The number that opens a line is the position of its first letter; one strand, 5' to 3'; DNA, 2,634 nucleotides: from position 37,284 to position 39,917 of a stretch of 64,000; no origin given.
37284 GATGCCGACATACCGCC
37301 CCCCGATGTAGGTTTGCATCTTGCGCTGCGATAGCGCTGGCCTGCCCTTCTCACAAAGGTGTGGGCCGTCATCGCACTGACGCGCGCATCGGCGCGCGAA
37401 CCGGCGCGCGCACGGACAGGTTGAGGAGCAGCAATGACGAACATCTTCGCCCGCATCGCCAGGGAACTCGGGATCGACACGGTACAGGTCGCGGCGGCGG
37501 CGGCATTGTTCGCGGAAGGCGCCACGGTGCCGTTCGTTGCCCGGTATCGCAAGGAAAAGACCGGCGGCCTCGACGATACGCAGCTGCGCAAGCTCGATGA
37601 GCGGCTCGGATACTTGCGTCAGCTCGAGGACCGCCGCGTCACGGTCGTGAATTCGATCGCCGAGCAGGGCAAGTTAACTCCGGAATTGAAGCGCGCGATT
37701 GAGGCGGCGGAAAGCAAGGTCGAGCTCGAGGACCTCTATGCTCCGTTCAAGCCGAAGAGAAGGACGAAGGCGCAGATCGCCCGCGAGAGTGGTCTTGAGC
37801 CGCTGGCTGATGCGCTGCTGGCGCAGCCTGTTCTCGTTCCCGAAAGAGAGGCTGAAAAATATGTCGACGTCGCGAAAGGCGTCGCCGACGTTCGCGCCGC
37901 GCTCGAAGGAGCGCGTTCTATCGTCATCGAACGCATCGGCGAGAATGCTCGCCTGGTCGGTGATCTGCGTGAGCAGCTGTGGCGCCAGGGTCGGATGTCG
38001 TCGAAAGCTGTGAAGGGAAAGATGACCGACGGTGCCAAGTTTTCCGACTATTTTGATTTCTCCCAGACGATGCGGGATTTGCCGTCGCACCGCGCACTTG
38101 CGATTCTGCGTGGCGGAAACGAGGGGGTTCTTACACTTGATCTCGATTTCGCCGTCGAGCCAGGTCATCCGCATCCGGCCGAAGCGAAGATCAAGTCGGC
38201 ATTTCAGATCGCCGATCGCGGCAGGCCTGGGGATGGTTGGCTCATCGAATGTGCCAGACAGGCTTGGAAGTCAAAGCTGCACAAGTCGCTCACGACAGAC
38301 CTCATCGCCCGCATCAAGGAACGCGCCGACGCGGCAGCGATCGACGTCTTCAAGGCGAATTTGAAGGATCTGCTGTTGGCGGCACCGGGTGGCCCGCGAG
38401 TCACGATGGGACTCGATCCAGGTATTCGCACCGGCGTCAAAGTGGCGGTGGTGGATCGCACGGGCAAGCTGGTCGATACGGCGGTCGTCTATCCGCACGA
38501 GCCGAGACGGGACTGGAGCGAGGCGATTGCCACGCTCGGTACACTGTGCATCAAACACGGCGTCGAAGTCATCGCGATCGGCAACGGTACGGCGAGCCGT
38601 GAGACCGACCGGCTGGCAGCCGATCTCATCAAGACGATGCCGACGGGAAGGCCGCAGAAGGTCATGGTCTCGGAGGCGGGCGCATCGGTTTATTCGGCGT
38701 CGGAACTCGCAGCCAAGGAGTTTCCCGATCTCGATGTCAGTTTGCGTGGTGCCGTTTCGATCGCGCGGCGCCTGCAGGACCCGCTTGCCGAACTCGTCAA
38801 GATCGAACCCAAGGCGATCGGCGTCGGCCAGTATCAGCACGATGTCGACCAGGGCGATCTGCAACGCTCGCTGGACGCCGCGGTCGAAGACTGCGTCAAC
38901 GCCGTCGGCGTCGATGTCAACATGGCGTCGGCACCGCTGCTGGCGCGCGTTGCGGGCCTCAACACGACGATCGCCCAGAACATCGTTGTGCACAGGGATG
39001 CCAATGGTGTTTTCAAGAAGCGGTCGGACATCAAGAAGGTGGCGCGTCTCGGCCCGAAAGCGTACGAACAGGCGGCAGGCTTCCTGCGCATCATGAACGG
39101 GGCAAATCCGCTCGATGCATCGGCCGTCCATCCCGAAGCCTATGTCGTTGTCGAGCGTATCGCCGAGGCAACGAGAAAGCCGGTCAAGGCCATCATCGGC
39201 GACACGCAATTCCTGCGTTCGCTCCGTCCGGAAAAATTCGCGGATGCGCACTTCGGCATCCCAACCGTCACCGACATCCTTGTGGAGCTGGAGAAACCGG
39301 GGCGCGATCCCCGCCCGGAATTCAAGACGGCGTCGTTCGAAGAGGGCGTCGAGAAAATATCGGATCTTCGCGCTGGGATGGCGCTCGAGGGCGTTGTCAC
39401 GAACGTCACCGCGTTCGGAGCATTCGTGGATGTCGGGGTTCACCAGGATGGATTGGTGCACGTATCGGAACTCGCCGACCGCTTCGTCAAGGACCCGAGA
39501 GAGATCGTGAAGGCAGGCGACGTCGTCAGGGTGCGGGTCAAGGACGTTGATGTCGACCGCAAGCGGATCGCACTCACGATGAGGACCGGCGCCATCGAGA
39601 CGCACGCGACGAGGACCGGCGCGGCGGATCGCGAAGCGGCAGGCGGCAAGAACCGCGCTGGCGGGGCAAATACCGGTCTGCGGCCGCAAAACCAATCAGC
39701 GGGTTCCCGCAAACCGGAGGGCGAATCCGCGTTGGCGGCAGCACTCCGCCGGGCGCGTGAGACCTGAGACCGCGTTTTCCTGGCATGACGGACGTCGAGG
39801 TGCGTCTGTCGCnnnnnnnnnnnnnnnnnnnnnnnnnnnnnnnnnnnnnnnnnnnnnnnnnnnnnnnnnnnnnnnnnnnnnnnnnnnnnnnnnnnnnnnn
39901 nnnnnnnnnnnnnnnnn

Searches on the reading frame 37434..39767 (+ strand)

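Call 92: search_protein_families(library=pfam, proteins=[window:37434-39767:+], max_evalue=0.0001)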
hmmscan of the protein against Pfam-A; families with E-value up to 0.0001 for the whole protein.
window:37434-39767:+ (777 aa): 9 families
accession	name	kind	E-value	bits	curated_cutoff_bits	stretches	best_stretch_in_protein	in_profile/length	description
PF22706.1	Tex_central_region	-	1.3e-62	211.4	27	1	132-306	2-178/178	Tex central region-like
PF16921.10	Tex_YqgF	-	1.1e-53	181.4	27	1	323-448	2-126/126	Tex protein YqgF-like domain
PF09371.15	Tex_N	-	7.6e-28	96.5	32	1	3-75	2-74/75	Tex-like protein N-terminal domain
PF12836.13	HHH_3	-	2.2e-26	92.2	27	1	488-552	1-65/65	Helix-hairpin-helix motif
PF17674.7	HHH_9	-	1.8e-22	80.4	23.1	1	558-627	1-70/70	HHH domain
PF00575.29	S1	-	3.9e-20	72.5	22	1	646-717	3-74/74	S1 RNA binding domain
PF14639.11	YqgF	-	2.6e-07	31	35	1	335-455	21-147/150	Holliday-junction resolvase-like of SPT6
PF23459.1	S1_RRP5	-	6e-07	30.4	27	1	645-707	1-63/72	RRP5 S1 domain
PF14635.12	HHH_7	-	1.5e-05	25.7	27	1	466-553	10-103/104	Helix-hairpin-helix motif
